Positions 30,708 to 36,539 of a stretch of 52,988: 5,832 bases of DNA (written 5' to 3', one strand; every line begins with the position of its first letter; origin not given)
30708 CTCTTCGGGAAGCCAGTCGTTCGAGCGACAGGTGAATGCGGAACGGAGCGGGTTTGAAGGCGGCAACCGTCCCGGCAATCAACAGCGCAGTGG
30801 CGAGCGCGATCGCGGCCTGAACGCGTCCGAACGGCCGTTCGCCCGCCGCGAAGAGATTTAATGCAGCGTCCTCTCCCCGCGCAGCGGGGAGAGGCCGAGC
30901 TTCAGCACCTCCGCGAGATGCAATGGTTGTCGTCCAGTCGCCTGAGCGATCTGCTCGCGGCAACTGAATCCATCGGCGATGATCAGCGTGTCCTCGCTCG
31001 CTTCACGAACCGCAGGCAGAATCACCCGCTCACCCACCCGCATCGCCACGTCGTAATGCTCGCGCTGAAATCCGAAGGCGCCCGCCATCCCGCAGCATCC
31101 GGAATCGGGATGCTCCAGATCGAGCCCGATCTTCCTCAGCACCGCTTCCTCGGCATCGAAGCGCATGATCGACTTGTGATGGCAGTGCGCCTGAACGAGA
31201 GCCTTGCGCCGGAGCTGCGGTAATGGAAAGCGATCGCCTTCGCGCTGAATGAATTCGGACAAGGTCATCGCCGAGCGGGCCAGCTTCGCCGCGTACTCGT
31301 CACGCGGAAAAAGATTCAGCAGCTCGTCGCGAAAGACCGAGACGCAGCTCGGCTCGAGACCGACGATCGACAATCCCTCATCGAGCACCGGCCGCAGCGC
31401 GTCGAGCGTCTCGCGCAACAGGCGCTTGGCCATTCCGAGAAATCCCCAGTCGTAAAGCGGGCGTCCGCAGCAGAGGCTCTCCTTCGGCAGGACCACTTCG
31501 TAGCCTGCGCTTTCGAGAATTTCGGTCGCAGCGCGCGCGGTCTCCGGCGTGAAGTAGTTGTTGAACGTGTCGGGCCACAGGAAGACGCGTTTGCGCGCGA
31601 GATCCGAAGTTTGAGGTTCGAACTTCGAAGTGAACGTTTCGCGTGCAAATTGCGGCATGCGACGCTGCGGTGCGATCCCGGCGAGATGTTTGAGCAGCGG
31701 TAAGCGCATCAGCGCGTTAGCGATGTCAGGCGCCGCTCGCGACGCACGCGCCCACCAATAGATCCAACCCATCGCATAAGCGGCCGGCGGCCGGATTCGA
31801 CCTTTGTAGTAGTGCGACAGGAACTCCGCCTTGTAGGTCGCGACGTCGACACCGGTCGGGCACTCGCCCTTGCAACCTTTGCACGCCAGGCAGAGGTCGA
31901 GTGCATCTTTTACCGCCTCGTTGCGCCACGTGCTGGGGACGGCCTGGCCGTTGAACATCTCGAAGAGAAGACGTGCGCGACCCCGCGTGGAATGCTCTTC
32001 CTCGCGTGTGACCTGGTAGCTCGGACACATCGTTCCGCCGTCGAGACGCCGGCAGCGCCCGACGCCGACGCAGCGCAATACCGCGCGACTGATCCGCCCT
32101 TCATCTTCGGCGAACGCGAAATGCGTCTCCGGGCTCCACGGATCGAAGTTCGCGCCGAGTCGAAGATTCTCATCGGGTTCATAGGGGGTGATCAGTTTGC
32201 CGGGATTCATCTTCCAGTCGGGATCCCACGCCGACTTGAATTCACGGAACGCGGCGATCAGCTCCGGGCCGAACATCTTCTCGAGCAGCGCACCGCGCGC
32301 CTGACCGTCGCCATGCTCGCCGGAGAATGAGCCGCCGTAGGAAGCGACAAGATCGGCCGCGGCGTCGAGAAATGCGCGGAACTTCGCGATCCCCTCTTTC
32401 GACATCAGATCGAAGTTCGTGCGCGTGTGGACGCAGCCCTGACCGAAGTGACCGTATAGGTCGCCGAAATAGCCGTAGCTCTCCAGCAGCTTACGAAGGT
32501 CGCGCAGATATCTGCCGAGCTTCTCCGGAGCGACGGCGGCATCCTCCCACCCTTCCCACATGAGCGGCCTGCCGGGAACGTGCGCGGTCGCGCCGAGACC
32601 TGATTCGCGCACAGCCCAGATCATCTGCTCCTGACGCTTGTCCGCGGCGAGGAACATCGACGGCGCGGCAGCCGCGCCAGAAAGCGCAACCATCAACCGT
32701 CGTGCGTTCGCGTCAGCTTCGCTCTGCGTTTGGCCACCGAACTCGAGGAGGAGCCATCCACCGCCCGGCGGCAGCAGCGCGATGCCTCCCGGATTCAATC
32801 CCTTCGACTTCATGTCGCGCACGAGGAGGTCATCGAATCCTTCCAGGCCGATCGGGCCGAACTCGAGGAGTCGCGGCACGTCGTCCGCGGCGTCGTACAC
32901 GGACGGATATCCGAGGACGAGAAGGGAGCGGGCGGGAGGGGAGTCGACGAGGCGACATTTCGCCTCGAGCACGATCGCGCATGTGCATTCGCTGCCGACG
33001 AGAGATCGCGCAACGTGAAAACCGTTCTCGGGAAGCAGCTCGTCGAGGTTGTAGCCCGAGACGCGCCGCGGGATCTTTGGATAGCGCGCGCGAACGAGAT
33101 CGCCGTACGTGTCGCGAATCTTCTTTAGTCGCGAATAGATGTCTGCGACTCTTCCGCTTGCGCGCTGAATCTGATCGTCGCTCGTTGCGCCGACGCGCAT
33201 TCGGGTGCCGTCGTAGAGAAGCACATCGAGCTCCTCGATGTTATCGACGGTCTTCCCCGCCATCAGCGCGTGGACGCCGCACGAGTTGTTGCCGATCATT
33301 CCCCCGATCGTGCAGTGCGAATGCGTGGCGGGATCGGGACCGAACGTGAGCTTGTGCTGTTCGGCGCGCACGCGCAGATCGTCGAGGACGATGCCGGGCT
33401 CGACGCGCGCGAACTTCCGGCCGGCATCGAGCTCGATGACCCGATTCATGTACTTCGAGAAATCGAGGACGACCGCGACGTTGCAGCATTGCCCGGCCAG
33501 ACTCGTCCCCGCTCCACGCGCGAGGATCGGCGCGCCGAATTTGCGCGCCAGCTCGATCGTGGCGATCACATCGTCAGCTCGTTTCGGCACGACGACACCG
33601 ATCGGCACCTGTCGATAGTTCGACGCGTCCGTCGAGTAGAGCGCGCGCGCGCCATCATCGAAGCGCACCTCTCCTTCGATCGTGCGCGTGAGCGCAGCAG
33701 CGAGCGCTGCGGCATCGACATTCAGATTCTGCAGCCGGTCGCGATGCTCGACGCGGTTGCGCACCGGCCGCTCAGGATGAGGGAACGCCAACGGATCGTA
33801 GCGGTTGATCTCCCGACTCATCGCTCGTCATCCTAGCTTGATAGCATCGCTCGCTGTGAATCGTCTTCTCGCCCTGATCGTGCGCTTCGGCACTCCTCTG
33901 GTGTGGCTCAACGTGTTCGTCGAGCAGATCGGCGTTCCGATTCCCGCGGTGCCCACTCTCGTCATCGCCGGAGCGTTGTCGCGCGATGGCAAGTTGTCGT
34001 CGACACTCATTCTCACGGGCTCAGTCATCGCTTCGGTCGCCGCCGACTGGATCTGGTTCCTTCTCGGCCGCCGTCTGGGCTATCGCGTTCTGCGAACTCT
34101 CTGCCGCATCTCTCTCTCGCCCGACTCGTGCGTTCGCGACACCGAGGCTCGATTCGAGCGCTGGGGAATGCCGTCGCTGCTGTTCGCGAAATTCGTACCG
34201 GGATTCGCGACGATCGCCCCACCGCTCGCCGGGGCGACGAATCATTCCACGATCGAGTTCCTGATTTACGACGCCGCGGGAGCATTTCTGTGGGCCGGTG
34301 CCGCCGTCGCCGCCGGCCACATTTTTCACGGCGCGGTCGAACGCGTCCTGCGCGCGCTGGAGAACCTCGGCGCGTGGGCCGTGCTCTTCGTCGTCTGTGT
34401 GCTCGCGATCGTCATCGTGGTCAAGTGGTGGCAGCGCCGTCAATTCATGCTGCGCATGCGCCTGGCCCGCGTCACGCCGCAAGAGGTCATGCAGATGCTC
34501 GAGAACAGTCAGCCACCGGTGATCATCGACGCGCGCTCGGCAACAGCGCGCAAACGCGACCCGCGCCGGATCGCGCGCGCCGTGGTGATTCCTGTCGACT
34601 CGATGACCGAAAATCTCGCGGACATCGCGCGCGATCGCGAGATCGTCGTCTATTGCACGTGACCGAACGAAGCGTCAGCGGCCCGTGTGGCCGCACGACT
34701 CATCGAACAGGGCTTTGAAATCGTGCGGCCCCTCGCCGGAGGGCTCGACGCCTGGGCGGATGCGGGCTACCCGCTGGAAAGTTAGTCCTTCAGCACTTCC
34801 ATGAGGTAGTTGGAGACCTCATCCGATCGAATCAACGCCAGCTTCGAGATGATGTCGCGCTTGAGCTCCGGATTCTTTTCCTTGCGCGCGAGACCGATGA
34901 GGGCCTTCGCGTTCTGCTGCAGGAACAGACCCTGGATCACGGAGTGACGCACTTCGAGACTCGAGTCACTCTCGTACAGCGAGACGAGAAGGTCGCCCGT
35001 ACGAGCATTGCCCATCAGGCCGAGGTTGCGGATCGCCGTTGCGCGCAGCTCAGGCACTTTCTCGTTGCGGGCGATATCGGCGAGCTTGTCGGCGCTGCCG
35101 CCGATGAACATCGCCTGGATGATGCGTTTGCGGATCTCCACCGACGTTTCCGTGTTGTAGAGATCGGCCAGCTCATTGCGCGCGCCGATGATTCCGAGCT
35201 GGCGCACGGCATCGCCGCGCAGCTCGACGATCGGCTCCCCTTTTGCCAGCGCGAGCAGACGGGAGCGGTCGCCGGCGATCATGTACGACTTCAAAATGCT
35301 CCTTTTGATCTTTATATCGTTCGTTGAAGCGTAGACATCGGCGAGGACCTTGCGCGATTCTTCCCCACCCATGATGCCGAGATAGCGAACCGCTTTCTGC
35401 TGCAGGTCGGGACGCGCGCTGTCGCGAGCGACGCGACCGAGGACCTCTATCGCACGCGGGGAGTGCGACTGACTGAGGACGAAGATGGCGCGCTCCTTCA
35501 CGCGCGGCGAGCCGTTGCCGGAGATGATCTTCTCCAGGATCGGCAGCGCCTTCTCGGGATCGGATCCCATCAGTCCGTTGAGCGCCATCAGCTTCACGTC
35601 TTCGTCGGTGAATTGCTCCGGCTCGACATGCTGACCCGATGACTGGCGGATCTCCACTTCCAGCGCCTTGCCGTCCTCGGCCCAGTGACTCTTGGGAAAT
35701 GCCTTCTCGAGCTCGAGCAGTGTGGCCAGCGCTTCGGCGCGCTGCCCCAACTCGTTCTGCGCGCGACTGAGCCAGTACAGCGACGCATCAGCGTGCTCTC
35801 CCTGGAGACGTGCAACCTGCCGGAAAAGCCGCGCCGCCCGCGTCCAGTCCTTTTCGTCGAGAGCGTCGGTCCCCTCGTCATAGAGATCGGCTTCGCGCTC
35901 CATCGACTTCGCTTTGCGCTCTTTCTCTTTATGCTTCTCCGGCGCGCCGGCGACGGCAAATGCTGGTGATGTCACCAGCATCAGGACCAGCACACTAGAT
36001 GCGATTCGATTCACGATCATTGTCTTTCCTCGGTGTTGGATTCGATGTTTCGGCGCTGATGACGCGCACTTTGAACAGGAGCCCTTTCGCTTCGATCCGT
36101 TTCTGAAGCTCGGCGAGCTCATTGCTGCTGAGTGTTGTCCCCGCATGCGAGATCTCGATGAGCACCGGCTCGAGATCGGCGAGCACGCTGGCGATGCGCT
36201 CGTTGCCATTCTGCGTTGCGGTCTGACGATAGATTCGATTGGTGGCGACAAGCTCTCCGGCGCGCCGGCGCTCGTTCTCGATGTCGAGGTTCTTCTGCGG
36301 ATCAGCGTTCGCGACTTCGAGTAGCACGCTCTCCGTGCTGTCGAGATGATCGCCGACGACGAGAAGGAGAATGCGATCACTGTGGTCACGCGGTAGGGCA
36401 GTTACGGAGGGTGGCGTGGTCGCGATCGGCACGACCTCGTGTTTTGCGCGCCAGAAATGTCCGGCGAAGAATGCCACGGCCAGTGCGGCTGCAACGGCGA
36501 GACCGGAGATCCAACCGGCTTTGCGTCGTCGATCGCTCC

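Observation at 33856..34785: Hidden selenoprotein: DedA-rhodanese fusion with a CxU active-site loop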

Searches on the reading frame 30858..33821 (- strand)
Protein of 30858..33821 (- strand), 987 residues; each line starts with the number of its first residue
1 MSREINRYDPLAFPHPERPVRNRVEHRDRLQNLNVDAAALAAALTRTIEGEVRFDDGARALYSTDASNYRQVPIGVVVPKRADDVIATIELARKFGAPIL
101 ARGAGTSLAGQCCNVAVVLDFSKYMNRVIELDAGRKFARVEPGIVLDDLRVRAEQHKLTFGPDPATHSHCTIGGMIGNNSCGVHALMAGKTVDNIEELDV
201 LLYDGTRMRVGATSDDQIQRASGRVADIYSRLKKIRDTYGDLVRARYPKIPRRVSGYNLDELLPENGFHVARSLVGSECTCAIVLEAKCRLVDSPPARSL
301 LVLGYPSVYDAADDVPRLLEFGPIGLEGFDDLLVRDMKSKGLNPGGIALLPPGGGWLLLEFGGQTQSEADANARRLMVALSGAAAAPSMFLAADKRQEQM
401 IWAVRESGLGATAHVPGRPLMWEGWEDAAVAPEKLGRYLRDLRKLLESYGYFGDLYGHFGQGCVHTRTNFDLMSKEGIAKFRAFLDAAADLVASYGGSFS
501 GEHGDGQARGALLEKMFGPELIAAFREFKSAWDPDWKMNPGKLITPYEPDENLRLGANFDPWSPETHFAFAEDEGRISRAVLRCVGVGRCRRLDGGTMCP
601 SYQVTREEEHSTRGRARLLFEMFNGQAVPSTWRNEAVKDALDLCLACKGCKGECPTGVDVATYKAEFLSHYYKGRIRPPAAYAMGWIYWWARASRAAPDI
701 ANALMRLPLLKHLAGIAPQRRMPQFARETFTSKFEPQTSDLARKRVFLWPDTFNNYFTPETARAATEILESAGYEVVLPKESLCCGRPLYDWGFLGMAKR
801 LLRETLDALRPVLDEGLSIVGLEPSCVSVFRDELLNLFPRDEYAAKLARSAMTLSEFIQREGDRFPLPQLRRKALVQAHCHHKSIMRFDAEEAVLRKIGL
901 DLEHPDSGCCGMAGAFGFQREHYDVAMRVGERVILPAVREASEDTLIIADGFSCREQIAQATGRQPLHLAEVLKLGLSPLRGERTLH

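Call 53: search_protein_families(library=ncbifam, proteins=[window:30858-33821:-], max_evalue=0.00001)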
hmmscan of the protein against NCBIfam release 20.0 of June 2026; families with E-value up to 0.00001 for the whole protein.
window:30858-33821:- (987 aa): 9 families
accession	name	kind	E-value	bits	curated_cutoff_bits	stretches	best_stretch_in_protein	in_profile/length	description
NF049975.1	2HglutDHaseYdiJ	equivalog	6.4e-142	474.4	1350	2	43-622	22-617/1018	D-2-hydroxyglutarate dehydrogenase YdiJ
TIGR00387.1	glcD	equivalog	4.6e-52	177.3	567.9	2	76-212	1-138/413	glycolate oxidase subunit GlcD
NF008369.0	PRK11168.1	equivalog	7.5e-52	176.6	278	1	634-974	50-396/401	anaerobic glycerol-3-phosphate dehydrogenase subunit C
NF008408.0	PRK11230.1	equivalog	9.6e-47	159.6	897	2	34-216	15-200/499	glycolate oxidase subunit GlcD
TIGR03379.1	glycerol3P_GlpC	equivalog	1e-28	100.2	279.9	1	636-973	46-392/397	anaerobic glycerol-3-phosphate dehydrogenase subunit GlpC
NF008434.0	PRK11274.1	equivalog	1.5e-26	93.3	333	1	575-974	15-404/409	glycolate oxidase subunit GlcF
NF045670.1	quin_L_LdhH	equivalog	2.4e-26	92.2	800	1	634-959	346-686/706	L-lactate dehydrogenase (quinone) large subunit LdhH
NF004898.0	PRK06259.1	equivalog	2e-11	43.2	385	1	738-952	256-458/488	fumarate reductase (CoM/CoB) subunit TfrB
NF053785.1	DcplphribOxDprE1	equivalog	2e-08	33.9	500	1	77-215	19-155/449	decaprenylphosphoryl-beta-D-ribose oxidase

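Call 81: find_encoding_contigs(protein=window:30858-33821:-, flank=2000, max_places=3)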
Protein window:30858-33821:- (987 aa): no gene with exactly this product is on record in the collection.

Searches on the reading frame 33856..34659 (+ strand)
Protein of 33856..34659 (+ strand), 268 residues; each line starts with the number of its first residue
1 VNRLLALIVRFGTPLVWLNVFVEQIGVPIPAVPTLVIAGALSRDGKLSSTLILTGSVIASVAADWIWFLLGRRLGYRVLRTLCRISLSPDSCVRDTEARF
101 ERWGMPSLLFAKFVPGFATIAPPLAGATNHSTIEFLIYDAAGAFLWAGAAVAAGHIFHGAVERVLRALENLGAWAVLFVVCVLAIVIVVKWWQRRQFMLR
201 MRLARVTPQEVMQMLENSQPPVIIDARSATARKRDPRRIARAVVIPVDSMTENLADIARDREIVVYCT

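Call 49: search_protein_representatives(protein=window:33856-34659:+)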
Query: 268 residues. Proteins with E-value up to 0.001 (for the whole library): 6776; up to 1e-10: 1871; up to 1e-30: 434. The best 150 are listed.
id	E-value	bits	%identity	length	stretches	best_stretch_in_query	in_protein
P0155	1.9e-80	286.3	50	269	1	1-268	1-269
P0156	3.4e-78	278.9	71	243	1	1-173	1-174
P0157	1.3e-65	237.6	43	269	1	1-268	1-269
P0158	1.4e-65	237.5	43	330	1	2-268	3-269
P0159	2.2e-64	233.6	43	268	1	3-268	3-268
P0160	1.3e-62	227.8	54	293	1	1-199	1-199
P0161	3.0e-62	226.6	45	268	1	5-268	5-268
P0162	8.9e-62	225.1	54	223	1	5-192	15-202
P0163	1.3e-61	224.5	44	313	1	3-267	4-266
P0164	1.1e-60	221.5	42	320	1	1-268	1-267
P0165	1.4e-60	221.2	42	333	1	2-268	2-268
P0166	1.5e-60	221.1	42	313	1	1-268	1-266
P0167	3.2e-60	220.0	39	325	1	7-268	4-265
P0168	1.6e-59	217.7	42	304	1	2-268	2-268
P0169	2.1e-59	217.3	38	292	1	14-267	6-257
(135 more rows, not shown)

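Call 61: predict_structure(alignment_id=A3)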
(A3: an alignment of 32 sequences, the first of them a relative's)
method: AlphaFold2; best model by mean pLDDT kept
length: 330 residues; sequences in the alignment: 32
mean_pLDDT: 90.7   pTM: 0.83
mean pLDDT of the five models: 90.7, 89.1, 88.7, 88.0, 87.7
residues with pLDDT >= 90: 254; 70-90: 49; 50-70: 17; < 50: 10
segments of 3 or more residues with pLDDT < 50: 315-323
pLDDT, mean of each block of 10 residues (from residue 1): 64 92 93 95 89 97 98 95 88 85 93 93 95 98 98 97 89 90 94 94 97 97 96 94 94 93 96 95 96 98 97 56 51
secondary structure, 60 per line:
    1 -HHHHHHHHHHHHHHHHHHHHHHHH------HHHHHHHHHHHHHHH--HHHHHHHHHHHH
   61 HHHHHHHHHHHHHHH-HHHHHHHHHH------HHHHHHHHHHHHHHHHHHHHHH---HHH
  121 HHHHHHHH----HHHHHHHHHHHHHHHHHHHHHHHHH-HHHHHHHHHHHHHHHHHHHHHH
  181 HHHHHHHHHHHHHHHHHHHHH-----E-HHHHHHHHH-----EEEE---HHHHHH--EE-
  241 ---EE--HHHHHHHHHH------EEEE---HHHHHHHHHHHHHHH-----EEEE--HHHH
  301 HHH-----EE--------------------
elements in order: H2-25 H32-46 H49-75 H77-86 H93-114 H118-128 H133-157 H159-201 H209-217 E223-226 H230-235 H248-257 E264-267 H271-285 E291-294 H297-303

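Call 64: fold_search(model_id=the predicted structure, library=pdb)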
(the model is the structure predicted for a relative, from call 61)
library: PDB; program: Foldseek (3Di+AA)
matches with E <= 10: 263; with E <= 0.001: 32
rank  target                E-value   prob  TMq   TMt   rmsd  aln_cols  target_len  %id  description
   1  6mxv_B                4.7e-05  1.00  0.30  0.39   2.4       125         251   24  The crystal structure of a rhodanese-like family protein from Francisella tularensis subsp. tularensis SCHU S4 (released 2018-11-21)
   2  6mxv_A                5.4e-05  1.00  0.30  0.39   2.4       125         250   23  The crystal structure of a rhodanese-like family protein from Francisella tularensis subsp. tularensis SCHU S4 (released 2018-11-21)
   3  3tp9_A                6.0e-05  1.00  0.29  0.21   1.6       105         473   27  Crystal structure of Alicyclobacillus acidocaldarius protein with beta-lactamase and rhodanese domains (released 2011-09-21)
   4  3gk5                  7.2e-05  1.00  0.28  0.86   2.1       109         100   28  Crystal structure of rhodanese-related protein (TVG0868615) from Thermoplasma volcanium, Northeast Structural Genomics C (released 2009-03-24)
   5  3nhv_C                1.1e-04  1.00  0.29  0.68   5.1       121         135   29  Crystal Structure of BH2092 protein from Bacillus halodurans, Northeast Structural Genomics Consortium Target BhR228F (released 2010-08-11)
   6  3tp9_B                1.2e-04  1.00  0.29  0.21   1.6       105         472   27  Crystal structure of Alicyclobacillus acidocaldarius protein with beta-lactamase and rhodanese domains (released 2011-09-21)
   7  3ilm_C                1.2e-04  1.00  0.30  0.74   2.3       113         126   28  Crystal Structure of the Alr3790 protein from Anabaena sp. Northeast Structural Genomics Consortium Target NsR437h (released 2009-09-22)
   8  3nhv_E                1.4e-04  1.00  0.30  0.71   4.9       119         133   28  Crystal Structure of BH2092 protein from Bacillus halodurans, Northeast Structural Genomics Consortium Target BhR228F (released 2010-08-11)
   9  3nhv_A                1.4e-04  1.00  0.30  0.70   5.0       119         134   28  Crystal Structure of BH2092 protein from Bacillus halodurans, Northeast Structural Genomics Consortium Target BhR228F (released 2010-08-11)
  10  3nhv_B                1.4e-04  1.00  0.30  0.70   5.0       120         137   28  Crystal Structure of BH2092 protein from Bacillus halodurans, Northeast Structural Genomics Consortium Target BhR228F (released 2010-08-11)
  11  3ilm_D                1.5e-04  1.00  0.30  0.75   2.2       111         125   28  Crystal Structure of the Alr3790 protein from Anabaena sp. Northeast Structural Genomics Consortium Target NsR437h (released 2009-09-22)
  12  3nhv_D                1.5e-04  1.00  0.29  0.68   5.2       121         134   29  Crystal Structure of BH2092 protein from Bacillus halodurans, Northeast Structural Genomics Consortium Target BhR228F (released 2010-08-11)
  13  2hhg                  1.7e-04  1.00  0.29  0.67   2.2       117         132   25  Structure of Protein of Unknown Function RPA3614, Possible Tyrosine Phosphatase, from Rhodopseudomonas palustris CGA009 (released 2006-07-25)
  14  3ilm_A                1.7e-04  1.00  0.30  0.83   2.0       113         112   28  Crystal Structure of the Alr3790 protein from Anabaena sp. Northeast Structural Genomics Consortium Target NsR437h (released 2009-09-22)
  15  2kl3_MODEL_1_A        2.2e-04  1.00  0.29  0.69   2.7       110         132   28  Solution NMR structure of the Rhodanese-like domain from Anabaena sp Alr3790 protein. Northeast Structural Gen (released 2009-08-11)
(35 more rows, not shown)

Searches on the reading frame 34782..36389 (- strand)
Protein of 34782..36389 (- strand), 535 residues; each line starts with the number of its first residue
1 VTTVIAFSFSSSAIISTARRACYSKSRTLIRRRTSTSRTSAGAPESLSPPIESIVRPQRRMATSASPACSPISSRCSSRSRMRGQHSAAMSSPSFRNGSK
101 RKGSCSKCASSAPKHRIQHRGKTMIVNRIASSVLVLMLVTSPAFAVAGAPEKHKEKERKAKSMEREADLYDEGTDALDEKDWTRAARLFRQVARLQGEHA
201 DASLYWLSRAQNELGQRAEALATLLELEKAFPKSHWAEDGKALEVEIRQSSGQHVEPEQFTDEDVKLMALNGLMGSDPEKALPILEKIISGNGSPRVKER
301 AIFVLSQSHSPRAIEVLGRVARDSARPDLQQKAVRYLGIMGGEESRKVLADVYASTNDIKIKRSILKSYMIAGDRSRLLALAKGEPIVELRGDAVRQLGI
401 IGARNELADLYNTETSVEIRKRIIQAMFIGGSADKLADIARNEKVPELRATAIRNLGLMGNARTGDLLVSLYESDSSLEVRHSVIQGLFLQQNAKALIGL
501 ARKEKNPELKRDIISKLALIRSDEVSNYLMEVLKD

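Call 53: search_protein_families(library=ncbifam, proteins=[window:34782-36389:-], max_evalue=0.00001)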
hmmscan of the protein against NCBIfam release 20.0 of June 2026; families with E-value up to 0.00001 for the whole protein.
window:34782-36389:- (535 aa): 2 families
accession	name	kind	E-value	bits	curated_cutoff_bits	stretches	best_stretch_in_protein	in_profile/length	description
NF045915.1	PhycobilmeDegNblB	equivalog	1.9e-09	37.4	300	0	265-429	17-187/214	phycobilisome degradation protein NblB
TIGR03302.1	OM_YfiO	subfamily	1.5e-06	27.9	81.4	0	135-234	3-103/239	outer membrane protein assembly factor BamD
